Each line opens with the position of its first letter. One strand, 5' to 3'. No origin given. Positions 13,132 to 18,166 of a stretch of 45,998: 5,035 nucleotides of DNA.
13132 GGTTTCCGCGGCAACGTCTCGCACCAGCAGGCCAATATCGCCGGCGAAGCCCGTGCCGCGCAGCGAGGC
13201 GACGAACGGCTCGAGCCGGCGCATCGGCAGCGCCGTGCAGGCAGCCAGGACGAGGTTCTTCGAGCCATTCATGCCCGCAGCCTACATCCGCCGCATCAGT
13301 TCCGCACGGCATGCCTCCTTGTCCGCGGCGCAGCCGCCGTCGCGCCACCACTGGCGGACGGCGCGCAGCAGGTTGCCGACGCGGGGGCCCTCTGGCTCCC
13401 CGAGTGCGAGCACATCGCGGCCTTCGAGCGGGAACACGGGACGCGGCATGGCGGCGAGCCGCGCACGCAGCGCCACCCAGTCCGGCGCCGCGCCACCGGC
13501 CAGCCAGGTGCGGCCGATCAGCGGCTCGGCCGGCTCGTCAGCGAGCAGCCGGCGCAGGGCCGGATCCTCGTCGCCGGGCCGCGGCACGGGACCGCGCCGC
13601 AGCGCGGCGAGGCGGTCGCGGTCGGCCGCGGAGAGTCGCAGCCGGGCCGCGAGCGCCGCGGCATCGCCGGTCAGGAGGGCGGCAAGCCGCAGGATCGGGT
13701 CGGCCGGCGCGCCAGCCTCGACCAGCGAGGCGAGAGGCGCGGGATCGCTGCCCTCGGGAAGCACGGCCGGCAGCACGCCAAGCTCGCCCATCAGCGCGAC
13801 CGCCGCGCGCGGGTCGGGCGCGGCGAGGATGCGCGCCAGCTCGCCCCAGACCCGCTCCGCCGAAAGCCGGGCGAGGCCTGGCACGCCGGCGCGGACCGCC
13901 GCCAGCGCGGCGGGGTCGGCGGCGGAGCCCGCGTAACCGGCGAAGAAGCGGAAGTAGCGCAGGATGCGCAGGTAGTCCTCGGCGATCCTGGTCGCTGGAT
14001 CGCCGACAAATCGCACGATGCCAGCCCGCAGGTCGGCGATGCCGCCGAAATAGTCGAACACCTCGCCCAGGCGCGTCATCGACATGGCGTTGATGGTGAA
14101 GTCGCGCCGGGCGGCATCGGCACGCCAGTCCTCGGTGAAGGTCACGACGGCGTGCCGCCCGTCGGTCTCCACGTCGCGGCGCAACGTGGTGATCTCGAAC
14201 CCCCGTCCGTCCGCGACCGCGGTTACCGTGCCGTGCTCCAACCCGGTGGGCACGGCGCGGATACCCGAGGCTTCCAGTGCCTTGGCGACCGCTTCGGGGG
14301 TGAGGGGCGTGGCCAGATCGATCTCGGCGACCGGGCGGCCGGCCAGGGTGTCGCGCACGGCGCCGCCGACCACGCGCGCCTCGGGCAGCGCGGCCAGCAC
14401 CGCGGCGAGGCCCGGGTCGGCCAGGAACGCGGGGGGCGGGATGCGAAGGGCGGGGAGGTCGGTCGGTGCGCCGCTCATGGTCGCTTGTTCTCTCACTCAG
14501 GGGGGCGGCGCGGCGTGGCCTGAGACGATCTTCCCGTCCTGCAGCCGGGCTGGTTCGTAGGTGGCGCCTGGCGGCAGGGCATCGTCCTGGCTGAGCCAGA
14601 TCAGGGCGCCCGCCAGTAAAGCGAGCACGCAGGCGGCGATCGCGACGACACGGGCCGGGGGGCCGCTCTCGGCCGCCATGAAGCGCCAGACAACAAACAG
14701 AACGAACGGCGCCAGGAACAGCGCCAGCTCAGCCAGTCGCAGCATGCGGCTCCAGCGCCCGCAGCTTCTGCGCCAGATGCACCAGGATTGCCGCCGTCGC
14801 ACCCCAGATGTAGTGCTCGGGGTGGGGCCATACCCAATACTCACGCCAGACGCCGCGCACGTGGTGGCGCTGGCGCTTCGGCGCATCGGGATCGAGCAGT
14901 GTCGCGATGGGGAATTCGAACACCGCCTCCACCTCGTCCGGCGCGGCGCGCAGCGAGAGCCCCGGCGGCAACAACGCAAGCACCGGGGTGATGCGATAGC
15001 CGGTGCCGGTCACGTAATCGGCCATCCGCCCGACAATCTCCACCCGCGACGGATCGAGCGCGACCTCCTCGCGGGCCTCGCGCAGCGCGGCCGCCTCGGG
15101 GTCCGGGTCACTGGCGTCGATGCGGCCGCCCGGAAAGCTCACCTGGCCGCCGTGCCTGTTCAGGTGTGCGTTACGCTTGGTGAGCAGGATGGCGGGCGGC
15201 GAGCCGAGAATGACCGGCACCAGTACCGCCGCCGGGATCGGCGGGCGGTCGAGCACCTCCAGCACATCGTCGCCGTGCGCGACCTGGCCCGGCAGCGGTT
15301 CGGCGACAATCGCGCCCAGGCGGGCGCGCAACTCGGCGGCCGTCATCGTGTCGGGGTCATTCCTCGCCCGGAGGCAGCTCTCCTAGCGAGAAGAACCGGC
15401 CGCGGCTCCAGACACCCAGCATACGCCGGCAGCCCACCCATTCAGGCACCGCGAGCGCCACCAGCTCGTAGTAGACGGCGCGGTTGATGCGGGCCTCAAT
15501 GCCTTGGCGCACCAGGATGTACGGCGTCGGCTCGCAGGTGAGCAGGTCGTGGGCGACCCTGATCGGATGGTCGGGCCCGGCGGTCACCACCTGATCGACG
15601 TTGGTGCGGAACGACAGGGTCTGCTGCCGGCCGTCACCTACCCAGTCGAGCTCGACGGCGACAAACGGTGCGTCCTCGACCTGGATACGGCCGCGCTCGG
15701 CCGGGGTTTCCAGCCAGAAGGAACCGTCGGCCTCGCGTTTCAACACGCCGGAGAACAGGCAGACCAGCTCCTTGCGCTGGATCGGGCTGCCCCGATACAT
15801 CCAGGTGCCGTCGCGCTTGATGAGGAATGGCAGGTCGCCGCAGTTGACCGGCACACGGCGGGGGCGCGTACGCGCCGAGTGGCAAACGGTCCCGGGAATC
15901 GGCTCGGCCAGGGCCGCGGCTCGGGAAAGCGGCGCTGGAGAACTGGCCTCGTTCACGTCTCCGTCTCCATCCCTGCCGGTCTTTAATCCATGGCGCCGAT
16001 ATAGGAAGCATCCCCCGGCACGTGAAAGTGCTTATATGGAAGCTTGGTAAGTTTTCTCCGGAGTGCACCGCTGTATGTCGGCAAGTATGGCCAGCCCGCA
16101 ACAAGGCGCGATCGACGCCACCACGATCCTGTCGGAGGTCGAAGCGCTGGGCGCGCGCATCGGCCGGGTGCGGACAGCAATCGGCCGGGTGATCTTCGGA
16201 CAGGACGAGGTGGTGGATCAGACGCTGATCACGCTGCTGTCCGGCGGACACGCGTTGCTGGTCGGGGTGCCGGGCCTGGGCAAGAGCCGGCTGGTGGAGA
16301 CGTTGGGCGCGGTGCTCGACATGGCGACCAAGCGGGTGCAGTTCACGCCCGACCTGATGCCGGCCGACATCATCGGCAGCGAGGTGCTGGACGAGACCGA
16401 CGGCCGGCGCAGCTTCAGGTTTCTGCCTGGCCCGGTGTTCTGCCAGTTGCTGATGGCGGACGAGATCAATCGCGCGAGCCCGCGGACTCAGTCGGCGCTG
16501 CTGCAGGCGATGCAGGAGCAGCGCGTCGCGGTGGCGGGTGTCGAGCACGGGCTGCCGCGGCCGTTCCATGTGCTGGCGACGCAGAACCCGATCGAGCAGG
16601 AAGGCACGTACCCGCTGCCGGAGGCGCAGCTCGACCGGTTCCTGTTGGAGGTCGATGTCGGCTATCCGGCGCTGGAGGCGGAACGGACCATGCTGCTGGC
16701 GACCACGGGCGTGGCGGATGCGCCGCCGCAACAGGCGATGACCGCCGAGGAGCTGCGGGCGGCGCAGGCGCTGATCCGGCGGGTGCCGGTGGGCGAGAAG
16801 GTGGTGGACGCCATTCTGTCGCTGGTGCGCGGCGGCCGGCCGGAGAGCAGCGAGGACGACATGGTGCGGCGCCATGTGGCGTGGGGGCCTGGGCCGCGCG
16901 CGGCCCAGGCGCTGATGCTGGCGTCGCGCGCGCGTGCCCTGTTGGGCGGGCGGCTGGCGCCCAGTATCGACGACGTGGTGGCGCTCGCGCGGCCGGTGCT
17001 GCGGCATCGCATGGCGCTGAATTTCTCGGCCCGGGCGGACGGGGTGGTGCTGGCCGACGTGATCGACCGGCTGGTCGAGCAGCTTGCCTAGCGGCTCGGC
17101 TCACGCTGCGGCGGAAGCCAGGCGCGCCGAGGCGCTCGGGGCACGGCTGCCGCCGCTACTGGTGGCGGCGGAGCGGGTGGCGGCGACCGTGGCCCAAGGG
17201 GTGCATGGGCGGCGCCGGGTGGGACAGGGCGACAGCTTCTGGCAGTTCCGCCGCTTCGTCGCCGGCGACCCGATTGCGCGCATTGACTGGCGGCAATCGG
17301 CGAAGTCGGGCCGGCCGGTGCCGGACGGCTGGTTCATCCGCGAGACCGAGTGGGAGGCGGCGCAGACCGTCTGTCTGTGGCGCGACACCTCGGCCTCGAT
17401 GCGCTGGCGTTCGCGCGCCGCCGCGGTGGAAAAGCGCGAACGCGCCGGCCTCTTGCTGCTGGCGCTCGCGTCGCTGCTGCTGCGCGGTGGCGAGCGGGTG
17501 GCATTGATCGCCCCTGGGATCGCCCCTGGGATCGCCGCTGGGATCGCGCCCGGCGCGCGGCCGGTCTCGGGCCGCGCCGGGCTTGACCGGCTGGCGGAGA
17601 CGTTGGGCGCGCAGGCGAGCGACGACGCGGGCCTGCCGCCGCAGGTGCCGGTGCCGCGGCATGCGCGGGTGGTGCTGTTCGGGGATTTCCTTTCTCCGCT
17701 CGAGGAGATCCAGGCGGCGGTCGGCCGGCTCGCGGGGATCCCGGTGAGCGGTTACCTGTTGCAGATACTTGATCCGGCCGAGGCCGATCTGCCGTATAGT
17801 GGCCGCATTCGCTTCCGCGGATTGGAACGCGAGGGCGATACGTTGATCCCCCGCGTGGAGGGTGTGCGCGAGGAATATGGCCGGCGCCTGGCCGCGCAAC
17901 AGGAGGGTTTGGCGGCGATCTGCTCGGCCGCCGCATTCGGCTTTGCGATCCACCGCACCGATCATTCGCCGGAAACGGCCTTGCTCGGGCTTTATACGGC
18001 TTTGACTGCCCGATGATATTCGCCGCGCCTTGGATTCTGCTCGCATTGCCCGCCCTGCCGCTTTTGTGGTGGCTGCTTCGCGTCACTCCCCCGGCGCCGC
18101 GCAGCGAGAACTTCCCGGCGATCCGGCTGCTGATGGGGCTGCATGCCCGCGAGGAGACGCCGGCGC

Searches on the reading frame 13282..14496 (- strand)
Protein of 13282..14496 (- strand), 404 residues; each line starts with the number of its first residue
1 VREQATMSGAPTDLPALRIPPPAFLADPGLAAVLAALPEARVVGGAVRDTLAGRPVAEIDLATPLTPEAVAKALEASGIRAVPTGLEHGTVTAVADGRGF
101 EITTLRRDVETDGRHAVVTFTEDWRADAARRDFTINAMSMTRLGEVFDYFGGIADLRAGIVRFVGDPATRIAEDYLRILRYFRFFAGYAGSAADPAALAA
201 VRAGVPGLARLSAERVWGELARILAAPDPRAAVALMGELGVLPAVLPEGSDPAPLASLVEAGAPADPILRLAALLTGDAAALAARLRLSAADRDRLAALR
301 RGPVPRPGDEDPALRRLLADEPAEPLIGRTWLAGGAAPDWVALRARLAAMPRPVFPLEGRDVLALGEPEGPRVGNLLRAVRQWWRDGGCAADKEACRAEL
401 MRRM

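Call 36: search_protein_families(library=pfam, proteins=[window:13282-14496:-], max_evalue=0.001)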
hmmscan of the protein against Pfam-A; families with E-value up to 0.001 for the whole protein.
window:13282-14496:- (404 aa): 2 families
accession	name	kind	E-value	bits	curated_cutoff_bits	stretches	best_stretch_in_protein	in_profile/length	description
PF01743.26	PolyA_pol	-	3.2e-30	105.5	23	1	40-162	1-126/126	Poly A polymerase head domain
PF12627.12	PolyA_pol_RNAbd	-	2.5e-09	37.2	22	1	194-249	5-60/64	Probable RNA and SrmB- binding site of polymerase A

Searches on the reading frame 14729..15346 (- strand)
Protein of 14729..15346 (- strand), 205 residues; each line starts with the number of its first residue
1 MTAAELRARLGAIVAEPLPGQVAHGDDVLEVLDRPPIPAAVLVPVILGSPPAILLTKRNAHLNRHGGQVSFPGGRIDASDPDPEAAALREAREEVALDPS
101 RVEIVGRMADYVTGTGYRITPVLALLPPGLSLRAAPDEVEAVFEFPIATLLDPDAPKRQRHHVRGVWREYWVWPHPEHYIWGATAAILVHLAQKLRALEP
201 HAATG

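Call 36: search_protein_families(library=pfam, proteins=[window:14729-15346:-], max_evalue=0.001)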
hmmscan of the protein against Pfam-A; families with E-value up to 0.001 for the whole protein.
window:14729-15346:- (205 aa): 1 family
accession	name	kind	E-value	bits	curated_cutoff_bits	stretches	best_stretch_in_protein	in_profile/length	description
PF00293.34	NUDIX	-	2.7e-15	57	21.1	1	39-161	4-129/134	NUDIX domain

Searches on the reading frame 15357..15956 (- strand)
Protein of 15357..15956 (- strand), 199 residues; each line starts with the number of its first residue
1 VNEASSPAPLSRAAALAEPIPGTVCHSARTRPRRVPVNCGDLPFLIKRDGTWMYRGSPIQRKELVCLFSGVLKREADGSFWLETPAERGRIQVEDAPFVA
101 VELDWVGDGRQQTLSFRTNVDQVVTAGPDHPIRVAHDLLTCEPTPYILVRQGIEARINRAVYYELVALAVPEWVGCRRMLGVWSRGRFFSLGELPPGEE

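Call 37: search_protein_families(library=pfam, proteins=[window:15357-15956:-], max_evalue=0.001)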
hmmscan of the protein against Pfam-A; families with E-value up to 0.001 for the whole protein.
window:15357-15956:- (199 aa): 2 families
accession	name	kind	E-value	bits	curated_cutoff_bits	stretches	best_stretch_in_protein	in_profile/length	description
PF21028.2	DUF1285_C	-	1.4e-33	115.4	29.3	1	97-191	1-95/95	Protein of unknown function (DUF1285), C-terminal domain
PF06938.16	DUF1285_N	-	1.3e-21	76.5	29.3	1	36-96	8-67/67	Domain of unknown function (DUF1285), N-terminal domain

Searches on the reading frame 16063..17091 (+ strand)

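Call 37: search_protein_families(library=pfam, proteins=[window:16063-17091:+], max_evalue=0.001)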
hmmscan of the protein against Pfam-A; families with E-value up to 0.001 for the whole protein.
window:16063-17091:+ (342 aa): 5 families
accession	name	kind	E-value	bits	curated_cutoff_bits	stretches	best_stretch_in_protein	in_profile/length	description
PF07726.17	AAA_3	-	6.7e-58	194.7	27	1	63-195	1-131/131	ATPase family associated with various cellular activities (AAA)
PF17863.7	AAA_lid_2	-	1.6e-13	50.6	22.7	1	268-335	5-72/74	AAA lid domain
PF07728.20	AAA_5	-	4.3e-12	46.7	22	1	64-193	2-139/139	AAA domain (dynein-related subfamily)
PF20030.5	bpMoxR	-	1.7e-09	37.5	27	1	35-225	5-192/205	MoxR domain in the MoxR-vWA-beta-propeller ternary systems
PF00493.29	MCM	-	2e-06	27.5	23.3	1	35-178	31-175/224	MCM P-loop domain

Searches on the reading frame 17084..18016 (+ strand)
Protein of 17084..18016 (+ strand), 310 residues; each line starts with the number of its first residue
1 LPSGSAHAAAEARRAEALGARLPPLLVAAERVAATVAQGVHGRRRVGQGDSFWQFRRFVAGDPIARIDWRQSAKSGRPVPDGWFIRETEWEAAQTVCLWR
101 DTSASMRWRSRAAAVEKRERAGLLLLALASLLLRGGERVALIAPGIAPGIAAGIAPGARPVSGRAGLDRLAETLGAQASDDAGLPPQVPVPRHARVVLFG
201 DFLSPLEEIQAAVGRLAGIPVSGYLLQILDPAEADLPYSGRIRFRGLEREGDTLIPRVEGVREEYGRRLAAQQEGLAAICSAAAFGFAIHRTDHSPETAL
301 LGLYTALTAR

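Call 37: search_protein_families(library=pfam, proteins=[window:17084-18016:+], max_evalue=0.001)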
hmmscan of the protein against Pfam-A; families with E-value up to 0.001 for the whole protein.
window:17084-18016:+ (310 aa): 1 family
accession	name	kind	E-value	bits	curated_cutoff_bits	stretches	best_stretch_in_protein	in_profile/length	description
PF01882.25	DUF58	-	1e-24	87.4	23.4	1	55-274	2-215/216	Protein of unknown function DUF58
